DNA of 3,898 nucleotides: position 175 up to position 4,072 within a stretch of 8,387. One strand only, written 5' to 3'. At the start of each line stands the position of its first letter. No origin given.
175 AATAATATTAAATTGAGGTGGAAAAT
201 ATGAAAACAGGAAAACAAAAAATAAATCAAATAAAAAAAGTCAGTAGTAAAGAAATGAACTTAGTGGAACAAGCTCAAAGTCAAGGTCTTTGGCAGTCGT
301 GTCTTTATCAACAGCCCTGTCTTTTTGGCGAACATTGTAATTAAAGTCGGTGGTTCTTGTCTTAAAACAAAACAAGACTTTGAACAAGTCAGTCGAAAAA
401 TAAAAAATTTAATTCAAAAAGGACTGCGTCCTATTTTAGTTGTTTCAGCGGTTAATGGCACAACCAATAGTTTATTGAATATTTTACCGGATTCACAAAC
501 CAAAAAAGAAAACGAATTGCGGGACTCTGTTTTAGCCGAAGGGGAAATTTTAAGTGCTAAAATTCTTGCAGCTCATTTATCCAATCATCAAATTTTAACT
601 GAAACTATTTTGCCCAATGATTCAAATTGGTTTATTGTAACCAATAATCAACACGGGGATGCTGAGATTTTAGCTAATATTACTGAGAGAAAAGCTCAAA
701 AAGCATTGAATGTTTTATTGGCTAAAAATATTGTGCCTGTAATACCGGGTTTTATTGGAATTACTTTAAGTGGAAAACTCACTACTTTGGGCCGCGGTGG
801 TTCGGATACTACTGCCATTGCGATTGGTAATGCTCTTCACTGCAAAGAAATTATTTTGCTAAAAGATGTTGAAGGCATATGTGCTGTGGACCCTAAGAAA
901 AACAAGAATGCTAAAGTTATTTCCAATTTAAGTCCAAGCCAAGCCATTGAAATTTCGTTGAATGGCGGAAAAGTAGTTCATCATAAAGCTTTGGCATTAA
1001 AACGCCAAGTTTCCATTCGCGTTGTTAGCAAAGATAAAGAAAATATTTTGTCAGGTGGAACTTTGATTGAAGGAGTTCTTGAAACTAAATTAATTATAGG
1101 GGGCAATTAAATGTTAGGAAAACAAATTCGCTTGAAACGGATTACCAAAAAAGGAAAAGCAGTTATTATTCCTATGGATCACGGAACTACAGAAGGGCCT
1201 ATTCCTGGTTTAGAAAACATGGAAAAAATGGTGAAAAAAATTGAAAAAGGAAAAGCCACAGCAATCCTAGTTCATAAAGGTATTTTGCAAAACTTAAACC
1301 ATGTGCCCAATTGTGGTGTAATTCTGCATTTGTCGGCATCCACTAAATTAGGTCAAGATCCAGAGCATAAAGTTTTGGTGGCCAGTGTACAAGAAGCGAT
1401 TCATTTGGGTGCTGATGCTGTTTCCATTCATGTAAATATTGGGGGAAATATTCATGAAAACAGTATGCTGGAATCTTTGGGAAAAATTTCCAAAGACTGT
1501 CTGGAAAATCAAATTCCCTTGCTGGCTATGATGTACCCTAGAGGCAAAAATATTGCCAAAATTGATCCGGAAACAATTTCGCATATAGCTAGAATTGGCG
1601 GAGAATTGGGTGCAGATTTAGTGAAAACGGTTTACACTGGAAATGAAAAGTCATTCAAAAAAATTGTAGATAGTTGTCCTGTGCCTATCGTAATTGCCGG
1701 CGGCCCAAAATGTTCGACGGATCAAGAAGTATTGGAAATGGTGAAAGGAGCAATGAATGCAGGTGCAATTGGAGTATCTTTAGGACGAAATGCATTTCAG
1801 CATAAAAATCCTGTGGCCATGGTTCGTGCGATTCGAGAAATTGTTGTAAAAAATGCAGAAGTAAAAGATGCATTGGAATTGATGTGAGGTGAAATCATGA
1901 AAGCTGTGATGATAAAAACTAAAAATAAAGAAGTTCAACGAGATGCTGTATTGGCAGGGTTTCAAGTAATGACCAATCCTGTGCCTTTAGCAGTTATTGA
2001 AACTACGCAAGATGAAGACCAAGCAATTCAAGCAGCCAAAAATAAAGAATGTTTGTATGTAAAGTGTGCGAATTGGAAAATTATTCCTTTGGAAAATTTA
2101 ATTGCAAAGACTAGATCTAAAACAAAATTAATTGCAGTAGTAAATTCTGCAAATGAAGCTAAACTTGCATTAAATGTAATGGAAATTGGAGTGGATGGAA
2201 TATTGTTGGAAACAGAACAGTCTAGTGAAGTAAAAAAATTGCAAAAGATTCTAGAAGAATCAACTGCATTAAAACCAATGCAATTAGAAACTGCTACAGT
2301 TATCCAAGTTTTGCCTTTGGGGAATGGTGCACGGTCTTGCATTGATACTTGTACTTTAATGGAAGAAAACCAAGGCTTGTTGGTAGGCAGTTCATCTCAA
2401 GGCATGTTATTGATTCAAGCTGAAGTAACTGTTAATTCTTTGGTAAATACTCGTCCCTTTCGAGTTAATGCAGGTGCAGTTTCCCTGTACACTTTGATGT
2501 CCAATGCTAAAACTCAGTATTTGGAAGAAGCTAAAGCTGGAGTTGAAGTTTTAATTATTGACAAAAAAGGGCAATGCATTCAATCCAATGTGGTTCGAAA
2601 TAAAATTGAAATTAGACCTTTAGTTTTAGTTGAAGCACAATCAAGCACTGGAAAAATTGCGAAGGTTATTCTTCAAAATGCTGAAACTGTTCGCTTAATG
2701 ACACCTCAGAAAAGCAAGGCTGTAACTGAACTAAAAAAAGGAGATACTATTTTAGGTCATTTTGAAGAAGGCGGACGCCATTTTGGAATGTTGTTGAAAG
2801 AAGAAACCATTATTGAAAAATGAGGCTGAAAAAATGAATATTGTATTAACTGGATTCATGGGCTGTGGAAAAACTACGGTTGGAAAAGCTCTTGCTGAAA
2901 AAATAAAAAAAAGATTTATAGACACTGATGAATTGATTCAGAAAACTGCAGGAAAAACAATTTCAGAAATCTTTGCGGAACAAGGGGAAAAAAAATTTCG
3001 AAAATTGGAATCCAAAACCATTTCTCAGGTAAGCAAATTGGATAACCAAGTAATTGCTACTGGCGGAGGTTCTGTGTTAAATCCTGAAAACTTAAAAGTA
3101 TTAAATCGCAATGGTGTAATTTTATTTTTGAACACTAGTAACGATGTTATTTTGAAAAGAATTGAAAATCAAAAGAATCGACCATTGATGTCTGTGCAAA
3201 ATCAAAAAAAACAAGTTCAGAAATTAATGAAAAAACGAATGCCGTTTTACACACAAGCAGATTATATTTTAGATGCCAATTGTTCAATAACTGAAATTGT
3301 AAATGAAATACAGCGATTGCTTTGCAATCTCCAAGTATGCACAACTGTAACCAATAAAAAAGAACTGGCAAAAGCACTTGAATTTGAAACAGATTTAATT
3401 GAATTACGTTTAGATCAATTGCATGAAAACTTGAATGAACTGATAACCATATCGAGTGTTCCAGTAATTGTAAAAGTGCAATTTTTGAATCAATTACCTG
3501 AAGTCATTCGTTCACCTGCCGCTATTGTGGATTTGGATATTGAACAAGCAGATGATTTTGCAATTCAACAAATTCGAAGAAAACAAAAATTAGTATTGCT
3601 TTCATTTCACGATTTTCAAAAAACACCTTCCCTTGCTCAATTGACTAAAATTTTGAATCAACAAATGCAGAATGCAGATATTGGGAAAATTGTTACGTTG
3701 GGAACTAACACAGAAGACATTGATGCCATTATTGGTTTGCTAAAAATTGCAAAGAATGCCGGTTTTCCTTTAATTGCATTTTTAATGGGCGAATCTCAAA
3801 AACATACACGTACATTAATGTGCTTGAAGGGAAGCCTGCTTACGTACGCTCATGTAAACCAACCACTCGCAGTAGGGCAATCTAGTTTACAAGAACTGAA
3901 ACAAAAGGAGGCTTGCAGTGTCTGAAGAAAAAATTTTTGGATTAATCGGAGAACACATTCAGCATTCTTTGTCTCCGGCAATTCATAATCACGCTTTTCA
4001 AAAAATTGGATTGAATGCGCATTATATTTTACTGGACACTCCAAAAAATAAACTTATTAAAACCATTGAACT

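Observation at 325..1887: ACT-less aspartokinase leading an aspartate-semialdehyde-dependent aro operon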

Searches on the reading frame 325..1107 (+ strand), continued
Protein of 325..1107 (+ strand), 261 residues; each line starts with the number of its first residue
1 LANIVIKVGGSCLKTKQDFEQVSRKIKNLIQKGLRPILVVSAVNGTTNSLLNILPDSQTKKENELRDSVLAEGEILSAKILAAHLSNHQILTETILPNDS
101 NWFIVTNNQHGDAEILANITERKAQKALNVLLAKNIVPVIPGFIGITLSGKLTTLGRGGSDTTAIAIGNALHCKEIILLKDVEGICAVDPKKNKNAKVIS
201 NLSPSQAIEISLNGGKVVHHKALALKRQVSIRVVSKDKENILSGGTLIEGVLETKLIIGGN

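Call 74: fold_search(model_id=the predicted structure, library=pdb)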
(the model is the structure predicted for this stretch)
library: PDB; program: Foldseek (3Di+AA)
matches with E <= 10: 1658; with E <= 0.001: 268
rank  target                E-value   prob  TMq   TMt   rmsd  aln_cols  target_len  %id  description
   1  5yei_A                9.3e-24  1.00  0.84  0.56   2.2       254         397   30  Mechanistic insight into the regulation of Pseudomonas aeruginosa aspartate kinase (released 2018-08-29)
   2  3c1m_A                1.7e-21  1.00  0.84  0.48   6.7       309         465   26  Cyrstal Structure of threonine-sensitive aspartokinase from Methanococcus jannaschii with MgAMP-PNP and L-aspartate (released 2008-03-25)
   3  3c1m_D                4.2e-21  1.00  0.84  0.48   6.4       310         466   25  Cyrstal Structure of threonine-sensitive aspartokinase from Methanococcus jannaschii with MgAMP-PNP and L-aspartate (released 2008-03-25)
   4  3c1n_C                5.1e-21  1.00  0.84  0.49   6.4       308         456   26  Crystal Structure of Allosteric Inhibition Threonine-sensitive Aspartokinase from Methanococcus jannaschii with L-thre (released 2008-03-25)
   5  2cdq_A                8.3e-21  1.00  0.84  0.48   4.4       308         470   25  Crystal structure of Arabidopsis thaliana aspartate kinase complexed with lysine and S- adenosylmethionine (released 2006-05-30)
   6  2hmf_A                9.4e-21  1.00  0.83  0.47   6.4       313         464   25  Structure of a Threonine Sensitive Aspartokinase from Methanococcus jannaschii Complexed with Mg-ADP and Aspartate (released 2006-10-17)
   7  3c1m_C                1.3e-20  1.00  0.82  0.47   6.5       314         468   25  Cyrstal Structure of threonine-sensitive aspartokinase from Methanococcus jannaschii with MgAMP-PNP and L-aspartate (released 2008-03-25)
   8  3c1n_B                1.7e-20  1.00  0.82  0.48   6.8       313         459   25  Crystal Structure of Allosteric Inhibition Threonine-sensitive Aspartokinase from Methanococcus jannaschii with L-thre (released 2008-03-25)
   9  3c1n_A                1.1e-19  1.00  0.83  0.48   7.1       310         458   25  Crystal Structure of Allosteric Inhibition Threonine-sensitive Aspartokinase from Methanococcus jannaschii with L-thre (released 2008-03-25)
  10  3c1n_D                1.3e-19  1.00  0.81  0.48   4.7       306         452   26  Crystal Structure of Allosteric Inhibition Threonine-sensitive Aspartokinase from Methanococcus jannaschii with L-thre (released 2008-03-25)
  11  3l76_B                9.7e-19  1.00  0.76  0.36   3.7       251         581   26  Crystal Structure of Aspartate Kinase from Synechocystis (released 2010-06-09)
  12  3ab2_G                1.2e-18  1.00  0.72  0.50   3.6       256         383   25  Crystal structure of aspartate kinase from Corynebacterium glutamicum in complex with threonine (released 2010-06-23)
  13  2j0x_B                4.3e-18  1.00  0.79  0.48   4.3       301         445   23  CRYSTAL STRUCTURE OF E. COLI ASPARTOKINASE III IN COMPLEX WITH LYSINE AND ASPARTATE (T-STATE) (released 2006-08-10)
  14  3l76_A                4.6e-18  1.00  0.78  0.36   4.3       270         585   25  Crystal Structure of Aspartate Kinase from Synechocystis (released 2010-06-09)
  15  2j0w                  8.0e-18  1.00  0.82  0.49   3.9       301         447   24  Crystal structure of E. coli aspartokinase III in complex with aspartate and ADP (R-state) (released 2006-08-10)
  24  3aaw_A                4.2e-17  1.00  0.74  0.51   4.1       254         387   25  Crystal structure of aspartate kinase from Corynebacterium glutamicum in complex with lysine and threonine (released 2010-06-23)
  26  3aaw_C                1.1e-16  1.00  0.73  0.50   4.2       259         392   26  Crystal structure of aspartate kinase from Corynebacterium glutamicum in complex with lysine and threonine (released 2010-06-23)
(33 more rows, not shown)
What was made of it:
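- On Aspartate kinase (EC 2.7.2.4), amino-acid-kinase fold: The top 34 Foldseek PDB hits are aspartokinases (call 74).
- The best is 5yei, with TM 0.84 and rmsd 2.2 A (call 74). IPK, UMP kinase and acetylglutamate kinase (NAGK) structures appear lower in the Foldseek list (call 74).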

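Call 78: search_protein_families(library=pfam, proteins=[L011:1175-2008:-, L011:2018-3304:-, L011:3340-4395:-, L011:4382-5560:-, L011:5579-6370:-, L011:6366-7400:-, L011:7974-9215:+, L094:6042-6266:+], max_evalue=0.001)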
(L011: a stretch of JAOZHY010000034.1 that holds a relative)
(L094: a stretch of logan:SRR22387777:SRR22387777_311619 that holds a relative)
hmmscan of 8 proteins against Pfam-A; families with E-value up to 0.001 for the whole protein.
L011:1175-2008:- (277 aa): 2 families
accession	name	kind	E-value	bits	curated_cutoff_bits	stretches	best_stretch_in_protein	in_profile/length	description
PF01678.24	DAP_epimerase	-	2.7e-70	234.5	34.7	2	2-126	1-120/121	Diaminopimelate epimerase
PF02567.21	PhzC-PhzF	-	0.00015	21.8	27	1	52-226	48-223/281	Phenazine biosynthesis-like protein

L011:2018-3304:- (428 aa): 3 families
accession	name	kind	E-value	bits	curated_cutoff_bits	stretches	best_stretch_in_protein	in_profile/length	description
PF02784.22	Orn_Arg_deC_N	-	1.4e-53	182.3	23.4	1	50-292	6-247/247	Pyridoxal-dependent decarboxylase, pyridoxal binding domain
PF00278.28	Orn_DAP_Arg_deC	-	5.1e-28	97.6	23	1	289-382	2-95/95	Pyridoxal-dependent decarboxylase, C-terminal sheet domain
PF01168.26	Ala_racemase_N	-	0.0001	22.6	24.1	1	41-206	3-159/220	Alanine racemase, N-terminal domain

L011:3340-4395:- (351 aa): 2 families
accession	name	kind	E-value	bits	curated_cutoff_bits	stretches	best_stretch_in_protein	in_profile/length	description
PF02774.23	Semialdhyde_dhC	-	4e-38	131.8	26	1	161-331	1-183/184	Semialdehyde dehydrogenase, dimerisation domain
PF01118.30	Semialdhyde_dh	-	2.5e-31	109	26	1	5-131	1-119/121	Semialdehyde dehydrogenase, NAD binding domain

L011:4382-5560:- (392 aa): 3 families
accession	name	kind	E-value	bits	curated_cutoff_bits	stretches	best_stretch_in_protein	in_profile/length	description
PF00696.33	AA_kinase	-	4.6e-40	138.3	24.9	1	2-223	1-224/234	Amino acid kinase family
PF13840.12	ACT_7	-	7e-09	35.8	27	1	326-387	3-64/65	ACT domain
PF22468.2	ACT_9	-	2e-08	34.3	27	1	341-390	10-61/61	ACT domain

L011:5579-6370:- (263 aa): 2 families
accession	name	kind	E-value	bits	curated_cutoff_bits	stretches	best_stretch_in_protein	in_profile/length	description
PF05173.19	DapB_C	-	3.5e-35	121.1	27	1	128-260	1-121/121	Dihydrodipicolinate reductase, C-terminus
PF01113.26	DapB_N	-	2e-26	92.9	25.6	1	2-125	2-124/124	Dihydrodipicolinate reductase, N-terminus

L011:6366-7400:- (344 aa): 1 family
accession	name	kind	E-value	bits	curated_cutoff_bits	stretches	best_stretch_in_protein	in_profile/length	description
PF00701.28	DHDPS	-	1.5e-67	227.8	22.1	1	3-297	2-277/289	Dihydrodipicolinate synthetase family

L011:7974-9215:+ (414 aa): 3 families
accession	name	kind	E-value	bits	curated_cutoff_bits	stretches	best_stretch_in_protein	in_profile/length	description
PF00696.33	AA_kinase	-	5.3e-47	161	24.9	1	9-243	2-234/234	Amino acid kinase family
PF22468.2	ACT_9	-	3.2e-05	24.1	27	0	354-410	2-60/61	ACT domain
PF13840.12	ACT_7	-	7.5e-05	22.9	27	0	347-409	3-65/65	ACT domain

L094:6042-6266:+ (75 aa): 0 families

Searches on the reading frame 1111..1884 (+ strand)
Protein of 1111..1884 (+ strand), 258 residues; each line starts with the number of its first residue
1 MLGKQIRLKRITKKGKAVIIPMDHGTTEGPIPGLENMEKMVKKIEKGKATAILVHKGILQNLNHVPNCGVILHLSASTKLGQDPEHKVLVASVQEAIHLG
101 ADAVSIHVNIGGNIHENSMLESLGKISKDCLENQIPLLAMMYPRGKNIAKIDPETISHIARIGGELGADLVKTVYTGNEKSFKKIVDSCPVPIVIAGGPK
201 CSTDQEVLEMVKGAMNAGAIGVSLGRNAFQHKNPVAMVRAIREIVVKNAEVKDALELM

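Call 3: search_protein_families(library=pfam, proteins=[window:1111-1884:+], max_evalue=0.01)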
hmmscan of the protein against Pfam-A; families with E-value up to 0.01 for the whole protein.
window:1111-1884:+ (258 aa): 1 family
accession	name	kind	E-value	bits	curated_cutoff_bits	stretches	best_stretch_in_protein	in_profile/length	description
PF01791.15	DeoC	-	1.5e-56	192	23.8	1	18-231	2-229/229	DeoC/LacD family aldolase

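Call 4: search_protein_families(library=ncbifam, proteins=[window:1111-1884:+], max_evalue=0.01)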
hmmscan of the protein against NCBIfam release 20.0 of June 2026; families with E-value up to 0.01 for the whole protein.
window:1111-1884:+ (258 aa): 9 families
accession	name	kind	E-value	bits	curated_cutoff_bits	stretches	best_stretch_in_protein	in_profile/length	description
NF005556.0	PRK07226.1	subfamily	1.1e-101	339.8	241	1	2-257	4-263/267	2-amino-3,7-dideoxy-D-threo-hept-6-ulosonate synthase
TIGR01949.1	ADH_synth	equivalog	3.7e-95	318.4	299.45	1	2-256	1-255/255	2-amino-3,7-dideoxy-D-threo-hept-6-ulosonate synthase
NF041223.1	BagB_FevI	exception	7e-60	202.4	500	1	2-244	7-253/257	bagremycin/ferroverdin biosynthesis DhnA-type aldolase BagB/FevI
NF006081.0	PRK08227.1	equivalog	2.2e-54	184.7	297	1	3-257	35-285/291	3-hydroxy-5-phosphonooxypentane-2,4-dione thiolase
NF040816.1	Fbpase1_Arch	equivalog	2.6e-50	171.4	430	1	2-256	6-268/271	class I fructose-bisphosphate aldolase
NF006704.0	PRK09250.1-1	equivalog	6.2e-17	61.4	277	2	10-173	33-208/308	class I fructose-bisphosphate aldolase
NF005321.0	PRK06852.1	equivalog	2e-15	56.7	420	1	99-257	137-303/308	aldolase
NF006705.0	PRK09250.1-2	equivalog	0.0016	17.3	682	0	191-232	284-326/349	class I fructose-bisphosphate aldolase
NF006707.0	PRK09250.1-4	equivalog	0.0019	17.3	327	0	195-247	292-349/355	class I fructose-bisphosphate aldolase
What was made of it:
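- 1111..1887 (+): aroA': 2-amino-3,7-dideoxy-D-threo-hept-6-ulosonate (ADH) synthase, 258 aa. TIGR01949 318.4 bits (cut-off 299.45); NF005556 339.8 bits (cut-off 241); Pfam DeoC 1.5e-56 (calls 3, 4).
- Checked: The stop is followed directly by ATG 1111 of an ORF that passes the curated ADH synthase cut-off (TIGR01949, 318.4 bits against 299.45; call 4).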

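Call 84: find_related_loci(query=A3, collection=metagenome_contigs, flank=6000)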
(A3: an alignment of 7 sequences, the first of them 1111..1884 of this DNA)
Query A3 (258 aa) in metagenome_contigs; peptide patterns used: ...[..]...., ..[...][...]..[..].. (x = any residue, [..] = any of these).
600 stretches matched a pattern (row limit reached: there are more); 422 encode a relative of the query (tblastn E <= 1e-3); the best 80 are kept; 80 distinct loci.
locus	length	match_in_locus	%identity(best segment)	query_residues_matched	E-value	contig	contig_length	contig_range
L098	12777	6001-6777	65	1-258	8e-114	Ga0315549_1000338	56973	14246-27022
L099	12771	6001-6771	62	1-256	4e-104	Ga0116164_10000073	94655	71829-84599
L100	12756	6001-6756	63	8-258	4e-104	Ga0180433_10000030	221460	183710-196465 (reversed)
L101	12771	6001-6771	57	1-258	5e-103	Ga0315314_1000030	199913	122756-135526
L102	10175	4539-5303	60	3-256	5e-103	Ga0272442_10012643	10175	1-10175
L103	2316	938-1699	60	1-254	8e-107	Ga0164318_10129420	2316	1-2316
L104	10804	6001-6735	61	3-248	4e-101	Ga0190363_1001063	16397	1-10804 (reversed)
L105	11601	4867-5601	61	3-248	4e-101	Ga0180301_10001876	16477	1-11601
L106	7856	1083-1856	56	1-258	5e-93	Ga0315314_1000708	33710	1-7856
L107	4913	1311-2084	54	1-258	1e-92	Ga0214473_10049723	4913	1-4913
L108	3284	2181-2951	55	1-258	2e-93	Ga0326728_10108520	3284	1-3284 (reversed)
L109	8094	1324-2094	53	1-258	4e-92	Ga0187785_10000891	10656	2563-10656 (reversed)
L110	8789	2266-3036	54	1-258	1e-91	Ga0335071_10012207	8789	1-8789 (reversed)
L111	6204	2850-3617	54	1-256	1e-91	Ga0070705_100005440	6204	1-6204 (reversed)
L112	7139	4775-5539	55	1-255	1e-89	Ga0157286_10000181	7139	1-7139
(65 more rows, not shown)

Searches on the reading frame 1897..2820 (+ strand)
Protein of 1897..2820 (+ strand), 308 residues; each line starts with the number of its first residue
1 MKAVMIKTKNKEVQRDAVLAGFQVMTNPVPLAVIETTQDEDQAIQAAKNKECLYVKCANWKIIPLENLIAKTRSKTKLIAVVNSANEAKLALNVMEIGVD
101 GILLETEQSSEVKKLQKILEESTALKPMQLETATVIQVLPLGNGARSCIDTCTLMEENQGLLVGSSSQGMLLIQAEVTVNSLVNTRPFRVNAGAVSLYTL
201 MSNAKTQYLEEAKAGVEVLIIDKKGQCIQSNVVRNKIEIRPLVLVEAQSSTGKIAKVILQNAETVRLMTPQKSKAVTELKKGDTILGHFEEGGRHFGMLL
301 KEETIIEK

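Call 3: search_protein_families(library=pfam, proteins=[window:1897-2820:+], max_evalue=0.01)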
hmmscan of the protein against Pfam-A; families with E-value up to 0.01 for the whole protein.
window:1897-2820:+ (308 aa): 1 family
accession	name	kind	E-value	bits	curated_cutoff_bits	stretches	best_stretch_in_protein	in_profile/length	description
PF01959.21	DHQS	-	6.2e-96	321.7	22.2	1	27-308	64-344/344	3-dehydroquinate synthase II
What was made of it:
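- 1897..2823 (+): aroB': 3-dehydroquinate synthase II, 308 aa. This is a short form that lacks about the first 60 positions of the Pfam model. Pfam DHQS 6.2e-96, aligned to model positions 64-344 (call 3).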

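Call 4: search_protein_families(library=ncbifam, proteins=[window:1897-2820:+], max_evalue=0.01)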
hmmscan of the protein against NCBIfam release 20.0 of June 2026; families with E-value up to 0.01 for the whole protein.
window:1897-2820:+ (308 aa): 7 families
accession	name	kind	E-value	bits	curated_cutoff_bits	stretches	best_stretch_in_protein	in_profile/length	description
NF002627.0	PRK02290.1-5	equivalog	1.8e-89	300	392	1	26-308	55-330/330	3-dehydroquinate synthase II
NF002626.0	PRK02290.1-4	equivalog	5.3e-86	288.8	485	1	32-308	106-380/380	3-dehydroquinate synthase II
NF002624.0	PRK02290.1-2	equivalog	1.8e-75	254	569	1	32-308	84-361/361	3-dehydroquinate synthase II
NF002628.0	PRK02290.1-6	equivalog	6.1e-71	239.1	508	1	8-303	29-319/323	3-dehydroquinate synthase II family protein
NF002623.0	PRK02290.1-1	equivalog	7.2e-71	239.2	629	1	35-308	120-391/391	3-dehydroquinate synthase II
NF002625.0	PRK02290.1-3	subfamily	1.9e-64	218.1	375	1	34-301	96-363/369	3-dehydroquinate synthase II family protein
NF041224.1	BagC_FevH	exception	1.3e-49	169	750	1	34-302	96-363/368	bagremycin/ferroverdin biosynthesis 3,4-AHBA synthase BagC/FevH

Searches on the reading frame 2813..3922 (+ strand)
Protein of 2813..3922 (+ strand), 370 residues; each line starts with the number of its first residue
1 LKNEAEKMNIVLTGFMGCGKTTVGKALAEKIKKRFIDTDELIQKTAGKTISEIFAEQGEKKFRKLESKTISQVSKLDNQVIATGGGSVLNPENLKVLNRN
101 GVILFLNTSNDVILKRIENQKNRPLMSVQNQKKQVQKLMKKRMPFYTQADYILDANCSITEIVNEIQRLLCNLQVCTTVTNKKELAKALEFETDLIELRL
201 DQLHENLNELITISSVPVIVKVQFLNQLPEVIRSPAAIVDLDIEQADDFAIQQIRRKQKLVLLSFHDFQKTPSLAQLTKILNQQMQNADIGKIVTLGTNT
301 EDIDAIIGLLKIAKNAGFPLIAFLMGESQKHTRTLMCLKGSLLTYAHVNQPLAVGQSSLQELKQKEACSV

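Call 3: search_protein_families(library=pfam, proteins=[window:2813-3922:+], max_evalue=0.01)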
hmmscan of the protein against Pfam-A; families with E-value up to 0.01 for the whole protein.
window:2813-3922:+ (370 aa): 12 families
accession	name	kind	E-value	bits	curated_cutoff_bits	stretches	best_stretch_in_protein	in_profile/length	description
PF01202.28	SKI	-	3.6e-49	167.4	22.1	1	16-168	1-156/159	Shikimate kinase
PF01487.21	DHquinase_I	-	3.3e-26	93.2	22.2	1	181-364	12-228/230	Type I 3-dehydroquinase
PF13238.12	AAA_18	-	2.5e-07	31.7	29.4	1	10-123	1-114/128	AAA domain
PF13189.12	Cytidylate_kin2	-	4e-06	27.6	28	1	10-49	2-40/176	Cytidylate kinase-like family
PF02223.23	Thymidylate_kin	-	0.00012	22.2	27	0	100-166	118-185/185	Thymidylate kinase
PF00004.35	AAA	-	0.0002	22.3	21.2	1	10-65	1-49/131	ATPase family associated with various cellular activities (AAA)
PF13671.12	AAA_33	-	0.00023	21.9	27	1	10-99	2-85/143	AAA domain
PF13207.12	AAA_17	-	0.0011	19.7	27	1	13-123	1-125/136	AAA domain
PF13401.12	AAA_22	-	0.0022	18.8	27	1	7-56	5-53/130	AAA domain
PF13521.12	AAA_28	-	0.0024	18.5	27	0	10-33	2-25/164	AAA domain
PF02224.24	Cytidylate_kin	-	0.0038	17.4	26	0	12-74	3-65/211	Cytidylate kinase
PF01712.25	dNK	-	0.0052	17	27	0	10-37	1-26/203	Deoxynucleoside kinase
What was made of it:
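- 2834..3925 (+): Fusion of an AroK-type shikimate kinase with a type I 3-dehydroquinate dehydratase. ATG 2834 has a GAGG SD; the mechanical ORF starts at TTG 2813. Pfam SKI 3.6e-49 (residues 16-168) and DHquinase_I 3.3e-26 (residues 181-364) (call 3).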

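Call 4: search_protein_families(library=ncbifam, proteins=[window:2813-3922:+], max_evalue=0.01)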
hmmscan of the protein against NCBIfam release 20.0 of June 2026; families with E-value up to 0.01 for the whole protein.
window:2813-3922:+ (370 aa): 31 families (the best 25 are shown)
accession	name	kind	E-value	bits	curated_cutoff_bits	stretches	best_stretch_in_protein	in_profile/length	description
NF010553.0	PRK13947.1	equivalog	3.3e-58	196.7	204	1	9-168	3-163/173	shikimate kinase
NF010552.0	PRK13946.1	equivalog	5.4e-47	160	186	1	5-172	21-189/198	shikimate kinase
NF010554.0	PRK13948.1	equivalog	6.3e-41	140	217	1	10-171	13-174/192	shikimate kinase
NF010555.0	PRK13949.1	equivalog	5.6e-40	137.3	180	1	9-160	3-158/175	shikimate kinase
NF002988.0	PRK03731.1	equivalog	1.1e-39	135.9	161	1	9-172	4-170/174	shikimate kinase AroL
NF006610.0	PRK09169.1-4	subfamily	1.6e-36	124.5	4299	1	9-152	2867-3010/3056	hypothetical protein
NF003456.0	PRK05057.1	equivalog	2e-35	122.2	195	1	5-170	2-170/173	shikimate kinase AroK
NF040667.1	hom_kin_desulfo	exception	4.9e-31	107.8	197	1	9-168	2-160/163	homoserine kinase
NF010556.0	PRK13951.1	equivalog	1.6e-30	106.4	560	1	8-153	1-142/492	bifunctional shikimate kinase AroK/3-dehydroquinate synthase AroB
NF006015.0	PRK08154.1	subfamily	6.4e-28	97.8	204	1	3-169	132-301/314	anaerobic benzoate catabolism transcriptional regulator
TIGR01093.1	aroD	equivalog_domain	2.2e-26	93.4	139.3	1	225-364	82-227/229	type I 3-dehydroquinate dehydratase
NF010627.0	PRK14021.1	equivalog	1e-19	70.4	565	1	6-150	5-152/542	bifunctional shikimate kinase/3-dehydroquinate synthase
NF002683.0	PRK02412.2-2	equivalog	6.4e-19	68.3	329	1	237-364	82-206/215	3-dehydroquinate dehydratase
NF001866.0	PRK00625.1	equivalog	3.7e-16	59.8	142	1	8-163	1-161/173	shikimate kinase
NF010091.0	PRK13576.1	equivalog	1.8e-08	34.4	263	1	252-364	98-201/216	type I 3-dehydroquinate dehydratase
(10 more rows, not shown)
